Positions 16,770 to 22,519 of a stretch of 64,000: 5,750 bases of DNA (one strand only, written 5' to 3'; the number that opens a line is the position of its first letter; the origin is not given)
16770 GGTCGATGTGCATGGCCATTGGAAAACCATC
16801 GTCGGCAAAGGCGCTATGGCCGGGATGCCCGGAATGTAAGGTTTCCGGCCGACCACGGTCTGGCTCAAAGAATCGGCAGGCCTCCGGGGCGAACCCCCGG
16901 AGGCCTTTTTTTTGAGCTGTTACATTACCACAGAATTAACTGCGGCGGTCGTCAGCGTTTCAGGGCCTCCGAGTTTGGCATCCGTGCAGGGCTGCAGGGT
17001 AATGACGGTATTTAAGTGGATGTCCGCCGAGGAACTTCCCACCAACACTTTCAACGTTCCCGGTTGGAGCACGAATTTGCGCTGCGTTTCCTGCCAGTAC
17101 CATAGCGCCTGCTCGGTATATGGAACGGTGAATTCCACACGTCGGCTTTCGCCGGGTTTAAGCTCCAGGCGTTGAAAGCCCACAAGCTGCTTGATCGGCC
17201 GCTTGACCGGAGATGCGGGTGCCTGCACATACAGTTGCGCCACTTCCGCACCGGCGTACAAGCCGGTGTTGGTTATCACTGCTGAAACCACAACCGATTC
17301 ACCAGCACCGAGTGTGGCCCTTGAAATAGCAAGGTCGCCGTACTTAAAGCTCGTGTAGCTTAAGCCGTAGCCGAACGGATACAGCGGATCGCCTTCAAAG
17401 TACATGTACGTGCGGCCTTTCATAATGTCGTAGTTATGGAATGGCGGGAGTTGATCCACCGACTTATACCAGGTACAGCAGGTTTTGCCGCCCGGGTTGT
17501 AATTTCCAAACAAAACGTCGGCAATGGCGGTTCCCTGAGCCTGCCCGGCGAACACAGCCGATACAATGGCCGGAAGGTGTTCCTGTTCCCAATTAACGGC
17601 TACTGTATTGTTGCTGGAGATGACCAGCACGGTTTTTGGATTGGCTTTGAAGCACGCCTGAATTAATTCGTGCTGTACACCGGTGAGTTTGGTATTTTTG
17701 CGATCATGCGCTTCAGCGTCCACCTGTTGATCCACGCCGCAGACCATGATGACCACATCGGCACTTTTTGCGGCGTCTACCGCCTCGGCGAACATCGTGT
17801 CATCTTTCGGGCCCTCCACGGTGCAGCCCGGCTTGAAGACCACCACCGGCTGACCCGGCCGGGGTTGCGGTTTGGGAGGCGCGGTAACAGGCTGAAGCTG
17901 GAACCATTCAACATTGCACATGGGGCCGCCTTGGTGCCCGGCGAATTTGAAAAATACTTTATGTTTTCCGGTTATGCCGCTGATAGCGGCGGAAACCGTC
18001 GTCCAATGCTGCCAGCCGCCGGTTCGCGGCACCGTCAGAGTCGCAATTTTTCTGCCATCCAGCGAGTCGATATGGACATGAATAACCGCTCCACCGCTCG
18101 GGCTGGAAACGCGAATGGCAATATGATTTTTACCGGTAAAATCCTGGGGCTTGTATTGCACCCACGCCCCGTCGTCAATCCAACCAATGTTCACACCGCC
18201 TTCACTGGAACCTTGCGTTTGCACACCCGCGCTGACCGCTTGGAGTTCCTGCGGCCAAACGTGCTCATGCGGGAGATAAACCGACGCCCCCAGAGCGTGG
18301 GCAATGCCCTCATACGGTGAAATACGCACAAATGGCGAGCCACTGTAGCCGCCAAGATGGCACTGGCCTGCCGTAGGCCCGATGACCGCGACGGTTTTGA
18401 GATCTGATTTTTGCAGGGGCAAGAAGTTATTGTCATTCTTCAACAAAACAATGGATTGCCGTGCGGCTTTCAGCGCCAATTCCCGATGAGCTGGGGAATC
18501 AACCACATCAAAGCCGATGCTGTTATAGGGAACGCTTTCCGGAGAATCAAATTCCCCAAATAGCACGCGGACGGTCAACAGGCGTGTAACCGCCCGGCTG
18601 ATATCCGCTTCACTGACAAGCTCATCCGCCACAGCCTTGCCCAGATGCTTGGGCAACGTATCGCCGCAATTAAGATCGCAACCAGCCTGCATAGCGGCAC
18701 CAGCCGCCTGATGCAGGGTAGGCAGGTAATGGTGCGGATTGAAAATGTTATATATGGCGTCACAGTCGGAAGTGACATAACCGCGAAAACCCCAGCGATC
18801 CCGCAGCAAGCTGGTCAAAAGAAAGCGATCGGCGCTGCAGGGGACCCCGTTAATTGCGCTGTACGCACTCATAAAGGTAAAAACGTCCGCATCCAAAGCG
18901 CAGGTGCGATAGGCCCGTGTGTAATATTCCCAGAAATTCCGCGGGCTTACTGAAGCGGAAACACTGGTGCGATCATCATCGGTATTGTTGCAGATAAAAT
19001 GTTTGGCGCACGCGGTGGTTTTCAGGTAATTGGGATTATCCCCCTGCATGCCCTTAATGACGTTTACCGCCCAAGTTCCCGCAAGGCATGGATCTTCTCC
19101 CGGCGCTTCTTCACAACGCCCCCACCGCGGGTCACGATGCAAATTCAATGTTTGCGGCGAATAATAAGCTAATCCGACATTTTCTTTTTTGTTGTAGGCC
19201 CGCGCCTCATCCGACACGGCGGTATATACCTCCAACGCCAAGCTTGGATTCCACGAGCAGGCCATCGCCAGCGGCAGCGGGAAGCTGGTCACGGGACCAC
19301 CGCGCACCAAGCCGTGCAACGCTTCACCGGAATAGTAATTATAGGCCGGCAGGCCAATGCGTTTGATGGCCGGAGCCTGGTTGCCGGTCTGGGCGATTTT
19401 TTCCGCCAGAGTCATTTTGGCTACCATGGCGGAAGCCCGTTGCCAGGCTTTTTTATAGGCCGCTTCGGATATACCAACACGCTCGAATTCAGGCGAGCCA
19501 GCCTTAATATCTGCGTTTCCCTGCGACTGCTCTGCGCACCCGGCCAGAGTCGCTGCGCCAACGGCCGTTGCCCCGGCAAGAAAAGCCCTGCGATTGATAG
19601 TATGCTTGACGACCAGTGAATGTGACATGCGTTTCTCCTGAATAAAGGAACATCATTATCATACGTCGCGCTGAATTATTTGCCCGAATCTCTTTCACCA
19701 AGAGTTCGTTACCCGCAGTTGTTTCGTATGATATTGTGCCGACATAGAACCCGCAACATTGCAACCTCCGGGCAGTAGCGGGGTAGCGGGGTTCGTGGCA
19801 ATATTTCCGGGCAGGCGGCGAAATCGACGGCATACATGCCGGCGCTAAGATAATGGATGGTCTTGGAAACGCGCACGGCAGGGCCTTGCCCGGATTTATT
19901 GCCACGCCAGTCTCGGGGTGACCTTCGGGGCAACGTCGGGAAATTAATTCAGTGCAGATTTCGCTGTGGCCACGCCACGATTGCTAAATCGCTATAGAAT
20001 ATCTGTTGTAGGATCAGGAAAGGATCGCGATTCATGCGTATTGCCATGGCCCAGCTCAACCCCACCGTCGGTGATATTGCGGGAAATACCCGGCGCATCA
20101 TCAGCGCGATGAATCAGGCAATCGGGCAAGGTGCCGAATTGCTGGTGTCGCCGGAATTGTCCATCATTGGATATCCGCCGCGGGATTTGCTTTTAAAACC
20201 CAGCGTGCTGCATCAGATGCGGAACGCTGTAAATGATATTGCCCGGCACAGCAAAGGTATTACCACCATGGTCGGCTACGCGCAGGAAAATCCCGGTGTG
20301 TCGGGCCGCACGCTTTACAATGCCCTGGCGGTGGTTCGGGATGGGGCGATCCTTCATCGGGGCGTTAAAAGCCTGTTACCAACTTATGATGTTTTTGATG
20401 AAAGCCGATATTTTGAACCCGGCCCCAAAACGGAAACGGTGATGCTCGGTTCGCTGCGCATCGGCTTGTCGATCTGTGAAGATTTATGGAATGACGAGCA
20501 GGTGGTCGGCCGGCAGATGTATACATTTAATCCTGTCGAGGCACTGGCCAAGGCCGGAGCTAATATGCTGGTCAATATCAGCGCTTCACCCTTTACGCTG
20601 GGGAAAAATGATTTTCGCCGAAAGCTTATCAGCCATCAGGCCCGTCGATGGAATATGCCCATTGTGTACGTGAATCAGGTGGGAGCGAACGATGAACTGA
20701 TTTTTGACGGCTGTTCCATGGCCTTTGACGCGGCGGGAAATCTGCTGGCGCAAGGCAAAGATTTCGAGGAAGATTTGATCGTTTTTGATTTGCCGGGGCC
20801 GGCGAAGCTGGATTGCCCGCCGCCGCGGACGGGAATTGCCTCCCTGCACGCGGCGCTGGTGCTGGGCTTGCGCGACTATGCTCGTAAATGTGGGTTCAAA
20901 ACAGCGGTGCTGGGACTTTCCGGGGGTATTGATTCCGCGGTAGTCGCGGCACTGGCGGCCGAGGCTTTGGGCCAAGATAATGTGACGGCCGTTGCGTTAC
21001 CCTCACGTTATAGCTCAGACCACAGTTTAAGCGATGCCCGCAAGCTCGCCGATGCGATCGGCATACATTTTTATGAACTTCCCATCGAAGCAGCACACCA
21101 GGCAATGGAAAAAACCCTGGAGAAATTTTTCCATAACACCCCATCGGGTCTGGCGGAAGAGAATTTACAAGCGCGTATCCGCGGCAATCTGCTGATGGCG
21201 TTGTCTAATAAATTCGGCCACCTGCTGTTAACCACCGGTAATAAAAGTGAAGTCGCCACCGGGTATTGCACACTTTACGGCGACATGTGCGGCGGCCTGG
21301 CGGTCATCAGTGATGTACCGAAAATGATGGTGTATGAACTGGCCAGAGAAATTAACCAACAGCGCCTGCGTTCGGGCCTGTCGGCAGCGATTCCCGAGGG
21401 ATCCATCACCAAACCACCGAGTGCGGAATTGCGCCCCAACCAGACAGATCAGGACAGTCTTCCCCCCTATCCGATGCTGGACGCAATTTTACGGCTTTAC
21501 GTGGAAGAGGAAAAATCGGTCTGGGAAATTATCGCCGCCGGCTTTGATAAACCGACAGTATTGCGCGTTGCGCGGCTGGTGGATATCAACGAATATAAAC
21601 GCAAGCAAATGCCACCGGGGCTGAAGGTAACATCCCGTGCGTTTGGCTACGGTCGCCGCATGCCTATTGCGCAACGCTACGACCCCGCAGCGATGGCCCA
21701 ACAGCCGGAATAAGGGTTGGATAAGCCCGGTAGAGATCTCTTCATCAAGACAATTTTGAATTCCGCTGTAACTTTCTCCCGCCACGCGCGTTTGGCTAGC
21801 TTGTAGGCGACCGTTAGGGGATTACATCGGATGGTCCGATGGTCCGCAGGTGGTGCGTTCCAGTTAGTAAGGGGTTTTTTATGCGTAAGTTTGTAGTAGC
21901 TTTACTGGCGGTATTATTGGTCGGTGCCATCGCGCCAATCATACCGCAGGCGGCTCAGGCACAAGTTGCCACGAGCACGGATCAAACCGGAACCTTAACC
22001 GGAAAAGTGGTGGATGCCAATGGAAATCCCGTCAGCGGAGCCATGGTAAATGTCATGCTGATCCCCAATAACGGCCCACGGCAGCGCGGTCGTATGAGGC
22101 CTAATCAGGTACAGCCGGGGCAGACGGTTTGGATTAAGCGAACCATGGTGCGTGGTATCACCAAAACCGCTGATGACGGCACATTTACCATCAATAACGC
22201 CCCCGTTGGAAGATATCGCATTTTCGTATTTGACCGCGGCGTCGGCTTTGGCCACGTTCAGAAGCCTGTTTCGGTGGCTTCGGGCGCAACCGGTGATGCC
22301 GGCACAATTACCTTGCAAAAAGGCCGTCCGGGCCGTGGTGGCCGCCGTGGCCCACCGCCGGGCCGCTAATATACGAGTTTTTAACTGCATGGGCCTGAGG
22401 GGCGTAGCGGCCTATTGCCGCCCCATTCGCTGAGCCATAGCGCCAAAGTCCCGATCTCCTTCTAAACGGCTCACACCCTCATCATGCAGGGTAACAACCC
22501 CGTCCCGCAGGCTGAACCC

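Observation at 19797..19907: Family-B 111-nt conserved intergenic element present twice (second copy 41261-41373)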

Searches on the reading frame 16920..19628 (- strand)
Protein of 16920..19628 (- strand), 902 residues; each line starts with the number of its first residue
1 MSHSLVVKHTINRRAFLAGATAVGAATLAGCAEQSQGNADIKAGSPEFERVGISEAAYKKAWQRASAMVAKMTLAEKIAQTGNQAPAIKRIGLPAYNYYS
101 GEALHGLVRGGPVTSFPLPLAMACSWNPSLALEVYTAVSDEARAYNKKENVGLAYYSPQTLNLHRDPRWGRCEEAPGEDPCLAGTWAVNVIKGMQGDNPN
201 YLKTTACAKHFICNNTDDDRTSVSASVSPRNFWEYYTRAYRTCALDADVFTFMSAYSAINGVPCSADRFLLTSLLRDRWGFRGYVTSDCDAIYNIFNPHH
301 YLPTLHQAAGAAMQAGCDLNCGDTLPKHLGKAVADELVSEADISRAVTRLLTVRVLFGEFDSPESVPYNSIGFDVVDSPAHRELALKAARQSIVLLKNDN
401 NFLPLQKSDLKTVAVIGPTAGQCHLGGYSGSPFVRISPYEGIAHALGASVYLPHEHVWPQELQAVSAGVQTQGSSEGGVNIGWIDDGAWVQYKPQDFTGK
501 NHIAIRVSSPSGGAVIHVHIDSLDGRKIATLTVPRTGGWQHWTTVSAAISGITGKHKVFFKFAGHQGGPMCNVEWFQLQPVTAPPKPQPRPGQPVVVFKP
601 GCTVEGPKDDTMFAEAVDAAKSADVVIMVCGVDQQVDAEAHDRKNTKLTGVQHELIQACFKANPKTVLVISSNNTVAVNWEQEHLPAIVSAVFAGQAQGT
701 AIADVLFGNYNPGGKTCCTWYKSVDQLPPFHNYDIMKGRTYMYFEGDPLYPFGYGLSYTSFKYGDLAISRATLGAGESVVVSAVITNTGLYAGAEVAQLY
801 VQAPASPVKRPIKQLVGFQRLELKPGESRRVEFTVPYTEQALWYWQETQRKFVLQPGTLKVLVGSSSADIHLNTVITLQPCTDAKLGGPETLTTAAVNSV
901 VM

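Call 14: search_protein_families(library=pfam, proteins=[window:16920-19628:-])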
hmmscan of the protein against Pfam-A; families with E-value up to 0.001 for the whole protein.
window:16920-19628:- (902 aa): 5 families
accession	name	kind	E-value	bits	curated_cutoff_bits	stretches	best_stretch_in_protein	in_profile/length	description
PF01915.27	Glyco_hydro_3_C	-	1.2e-58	198.8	31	1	393-758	1-200/200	Glycosyl hydrolase family 3 C-terminal domain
PF00933.27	Glyco_hydro_3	-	2e-35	123.2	27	1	79-353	49-316/316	Glycosyl hydrolase family 3 N terminal domain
PF03422.21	CBM_6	-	2.2e-29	102.8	28.9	1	466-579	8-124/125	Carbohydrate binding module (family 6)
PF14310.12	Fn3-like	-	7.3e-24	84.1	25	1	795-867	1-71/71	Fibronectin type III-like domain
PF18099.7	CBM_35_2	-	9.6e-12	45.4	23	1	474-553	12-89/112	Carbohydrate binding module (family 35)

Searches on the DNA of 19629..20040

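Call 8: search_rna_families(source=window, start=19629, end=20040, threshold=evalue, max_evalue=10)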
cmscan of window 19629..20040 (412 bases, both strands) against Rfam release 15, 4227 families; matches with E-value up to 10: 1.
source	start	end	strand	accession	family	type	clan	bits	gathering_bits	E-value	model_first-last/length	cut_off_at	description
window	19751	19817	-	RF00223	IRES_Bip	Cis-reg; IRES;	-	7.5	40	3.5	1-263/263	no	bip internal ribosome entry site (IRES)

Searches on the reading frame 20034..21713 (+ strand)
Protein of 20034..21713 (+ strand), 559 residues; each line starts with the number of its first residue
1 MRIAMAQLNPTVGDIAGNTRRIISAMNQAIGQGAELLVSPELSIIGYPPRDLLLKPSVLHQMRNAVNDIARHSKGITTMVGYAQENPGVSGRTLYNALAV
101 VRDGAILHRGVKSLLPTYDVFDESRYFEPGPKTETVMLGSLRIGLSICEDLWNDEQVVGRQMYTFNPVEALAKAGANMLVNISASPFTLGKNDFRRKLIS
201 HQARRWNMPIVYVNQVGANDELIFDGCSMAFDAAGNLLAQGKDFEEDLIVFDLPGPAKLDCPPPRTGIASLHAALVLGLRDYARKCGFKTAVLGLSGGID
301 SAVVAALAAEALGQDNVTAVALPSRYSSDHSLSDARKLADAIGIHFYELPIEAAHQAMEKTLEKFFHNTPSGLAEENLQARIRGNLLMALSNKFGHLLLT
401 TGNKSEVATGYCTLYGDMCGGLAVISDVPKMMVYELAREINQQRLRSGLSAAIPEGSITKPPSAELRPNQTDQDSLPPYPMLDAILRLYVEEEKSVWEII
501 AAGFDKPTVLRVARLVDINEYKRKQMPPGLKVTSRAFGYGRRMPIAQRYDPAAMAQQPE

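Call 11: find_encoding_contigs(protein=window:20034-21713:+, flank=10000, max_places=6)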
Protein window:20034-21713:+ (559 aa): 1 contig read that carries it; 1 place shown.
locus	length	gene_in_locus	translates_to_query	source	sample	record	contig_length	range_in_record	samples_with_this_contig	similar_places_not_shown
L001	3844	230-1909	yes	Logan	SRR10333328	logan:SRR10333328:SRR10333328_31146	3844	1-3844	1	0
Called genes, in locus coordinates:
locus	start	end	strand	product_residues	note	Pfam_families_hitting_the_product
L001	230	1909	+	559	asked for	PF00795:CN_hydrolase, PF02540:NAD_synthase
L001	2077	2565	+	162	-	PF14686:fn3_3 (faint), PF13715:CarbopepD_reg_2 (faint), PF13620:CarboxypepD_reg (weak)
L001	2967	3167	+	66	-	PF11127:YgaP-like_TM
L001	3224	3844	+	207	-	?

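Call 14: search_protein_families(library=pfam, proteins=[window:20034-21713:+])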
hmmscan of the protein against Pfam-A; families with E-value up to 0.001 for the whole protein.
window:20034-21713:+ (559 aa): 4 families
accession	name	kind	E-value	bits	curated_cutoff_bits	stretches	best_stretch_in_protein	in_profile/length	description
PF02540.23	NAD_synthase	-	5.8e-73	245.4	21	1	274-525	4-241/242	NAD synthase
PF00795.27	CN_hydrolase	-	8e-25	88.1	23.2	1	2-253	1-246/256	Carbon-nitrogen hydrolase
PF00733.27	Asn_synthase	-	7.7e-05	22.9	21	1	295-355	24-83/354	Asparagine synthase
PF06508.19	QueC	-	0.00025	21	22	1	291-364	2-73/210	Queuosine biosynthesis protein QueC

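Call 49: find_homologous_proteins(query=window:20034-21713:+, max_evalue=1e-100)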
Query window:20034-21713:+ (559 aa): 8000 proteins with E <= 1e-100 among 8000 candidates; the best 120 are listed.
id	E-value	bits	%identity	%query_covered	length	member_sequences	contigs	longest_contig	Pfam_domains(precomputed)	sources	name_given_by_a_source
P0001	0.0e+0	1235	98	100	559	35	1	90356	PF00795.28,PF02540.24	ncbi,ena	-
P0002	0.0e+0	1127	89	100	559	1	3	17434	PF00795.28,PF02540.24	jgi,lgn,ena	-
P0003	0.0e+0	1122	89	100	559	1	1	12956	PF00795.28,PF02540.24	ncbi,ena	-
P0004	0.0e+0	1122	88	100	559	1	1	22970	PF00795.28,PF02540.24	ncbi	ncbi:MAG: NAD+ synthase [Phycisphaerae bacterium]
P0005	0.0e+0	1121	88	100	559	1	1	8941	PF00795.28,PF02540.24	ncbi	-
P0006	0.0e+0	1121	88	100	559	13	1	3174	PF00795.28,PF02540.24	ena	-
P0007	0.0e+0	1120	88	100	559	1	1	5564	PF00795.28,PF02540.24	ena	-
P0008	0.0e+0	1119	88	100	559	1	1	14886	PF00795.28,PF02540.24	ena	-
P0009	0.0e+0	1118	88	100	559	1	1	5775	PF06508.20,PF00795.28,PF02540.24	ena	-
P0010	0.0e+0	1117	88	100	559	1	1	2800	PF00795.28,PF02540.24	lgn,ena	-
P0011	0.0e+0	1117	88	100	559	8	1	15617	PF00795.28,PF02540.24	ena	-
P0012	0.0e+0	1115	88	100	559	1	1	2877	PF00795.28,PF02540.24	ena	-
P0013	0.0e+0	1107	88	100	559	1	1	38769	PF00795.28,PF02540.24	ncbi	-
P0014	0.0e+0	1100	87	100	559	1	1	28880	PF06508.20,PF00795.28,PF02540.24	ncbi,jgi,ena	jgi:NAD+ synthetase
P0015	0.0e+0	1083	86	100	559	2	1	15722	PF06508.20,PF00795.28,PF02540.24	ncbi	-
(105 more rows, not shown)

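Call 50: find_encoding_contigs(protein=P0001, flank=4000, max_places=3)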
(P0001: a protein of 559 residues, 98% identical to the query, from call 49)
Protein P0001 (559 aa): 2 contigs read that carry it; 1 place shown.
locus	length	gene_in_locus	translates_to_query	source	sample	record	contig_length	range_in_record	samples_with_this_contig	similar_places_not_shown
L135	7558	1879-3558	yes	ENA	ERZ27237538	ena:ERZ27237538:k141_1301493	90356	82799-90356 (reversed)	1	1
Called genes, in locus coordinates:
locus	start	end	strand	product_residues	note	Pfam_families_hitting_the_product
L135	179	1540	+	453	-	PF01609:DDE_Tnp_1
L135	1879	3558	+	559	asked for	PF00795:CN_hydrolase, PF02540:NAD_synthase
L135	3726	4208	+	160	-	PF13715:CarbopepD_reg_2 (faint), PF13620:CarboxypepD_reg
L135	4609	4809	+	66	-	PF11127:YgaP-like_TM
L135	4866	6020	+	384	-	PF25917:BSH_RND (faint), PF25973:BSH_CzcB (weak), PF25885:HH_EMRA, PF25954:Beta-barrel_RND_2 (weak)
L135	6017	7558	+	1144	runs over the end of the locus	PF00873:ACR_tran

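Call 51: find_encoding_contigs(protein=P0002, flank=4000, max_places=3)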
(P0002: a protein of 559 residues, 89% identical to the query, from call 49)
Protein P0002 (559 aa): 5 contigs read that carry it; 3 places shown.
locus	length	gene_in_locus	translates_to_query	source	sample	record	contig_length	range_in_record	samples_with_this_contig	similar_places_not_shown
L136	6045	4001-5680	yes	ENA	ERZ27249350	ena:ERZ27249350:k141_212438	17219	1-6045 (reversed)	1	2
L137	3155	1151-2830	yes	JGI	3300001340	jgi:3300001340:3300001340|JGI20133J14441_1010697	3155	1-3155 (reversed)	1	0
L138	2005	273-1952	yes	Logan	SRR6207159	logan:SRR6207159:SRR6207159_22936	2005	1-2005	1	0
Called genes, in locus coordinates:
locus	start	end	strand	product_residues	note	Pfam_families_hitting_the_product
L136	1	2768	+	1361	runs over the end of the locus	-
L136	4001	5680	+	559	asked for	PF00795:CN_hydrolase, PF02540:NAD_synthase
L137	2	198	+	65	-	?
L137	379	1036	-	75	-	-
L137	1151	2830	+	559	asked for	PF00795:CN_hydrolase, PF02540:NAD_synthase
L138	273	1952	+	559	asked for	PF00795:CN_hydrolase, PF02540:NAD_synthase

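Call 52: find_encoding_contigs(protein=P0004, flank=4000, max_places=3)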
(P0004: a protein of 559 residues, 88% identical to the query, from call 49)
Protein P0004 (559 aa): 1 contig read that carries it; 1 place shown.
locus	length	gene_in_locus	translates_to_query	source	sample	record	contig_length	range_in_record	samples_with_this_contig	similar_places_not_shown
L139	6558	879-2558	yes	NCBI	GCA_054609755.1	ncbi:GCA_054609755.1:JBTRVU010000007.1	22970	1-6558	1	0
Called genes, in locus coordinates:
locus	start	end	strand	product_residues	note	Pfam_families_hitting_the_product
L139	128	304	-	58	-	-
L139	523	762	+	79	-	-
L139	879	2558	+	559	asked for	PF00795:CN_hydrolase, PF02540:NAD_synthase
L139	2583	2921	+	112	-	PF04191:PEMT, PF04140:ICMT (weak)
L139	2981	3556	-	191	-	PF13580:SIS_2, PF01380:SIS (weak)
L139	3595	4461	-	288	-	PF00248:Aldo_ket_red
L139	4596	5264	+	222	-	PF02310:B12-binding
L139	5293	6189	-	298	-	PF00149:Metallophos (weak)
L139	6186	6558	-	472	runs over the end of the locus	PF00083:Sugar_tr, PF07690:MFS_1, PF13347:MFS_2 (faint)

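Call 53: find_encoding_contigs(protein=P0013, flank=4000, max_places=3)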
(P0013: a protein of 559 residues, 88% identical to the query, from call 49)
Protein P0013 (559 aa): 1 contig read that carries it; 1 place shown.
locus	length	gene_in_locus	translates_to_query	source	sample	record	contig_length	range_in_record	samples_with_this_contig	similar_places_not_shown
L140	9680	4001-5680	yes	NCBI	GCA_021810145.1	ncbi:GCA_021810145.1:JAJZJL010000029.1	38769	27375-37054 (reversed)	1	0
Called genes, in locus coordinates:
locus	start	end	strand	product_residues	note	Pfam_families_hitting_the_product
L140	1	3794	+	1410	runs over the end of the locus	-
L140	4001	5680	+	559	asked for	PF00795:CN_hydrolase, PF02540:NAD_synthase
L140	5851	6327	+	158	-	PF13620:CarboxypepD_reg (weak)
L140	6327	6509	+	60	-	-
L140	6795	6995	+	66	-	PF11127:YgaP-like_TM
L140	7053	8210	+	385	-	PF25917:BSH_RND (faint), PF25885:HH_EMRA (weak), PF25954:Beta-barrel_RND_2 (weak), PF25989:YknX_C (weak)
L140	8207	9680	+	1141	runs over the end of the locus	PF00873:ACR_tran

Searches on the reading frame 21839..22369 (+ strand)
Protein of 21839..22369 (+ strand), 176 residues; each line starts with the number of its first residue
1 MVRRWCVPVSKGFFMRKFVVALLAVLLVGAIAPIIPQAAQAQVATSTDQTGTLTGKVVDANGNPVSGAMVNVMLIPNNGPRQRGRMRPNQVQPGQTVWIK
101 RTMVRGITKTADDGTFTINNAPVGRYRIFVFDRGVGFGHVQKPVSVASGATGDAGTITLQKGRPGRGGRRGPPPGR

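Call 14: search_protein_families(library=pfam, proteins=[window:21839-22369:+])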
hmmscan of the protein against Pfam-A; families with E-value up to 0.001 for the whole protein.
window:21839-22369:+ (176 aa): 3 families
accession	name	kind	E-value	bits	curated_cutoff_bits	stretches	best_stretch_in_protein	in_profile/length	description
PF13620.12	CarboxypepD_reg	-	1.3e-09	38.7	32.3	1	89-160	11-82/82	Carboxypeptidase regulatory-like domain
PF13715.12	CarbopepD_reg_2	-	1.3e-05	25.5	32.2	0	93-152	15-70/88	CarboxypepD_reg-like domain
PF14686.12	fn3_3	-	2.4e-05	24.4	24.4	1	108-152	29-73/75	Polysaccharide lyase family 4, domain II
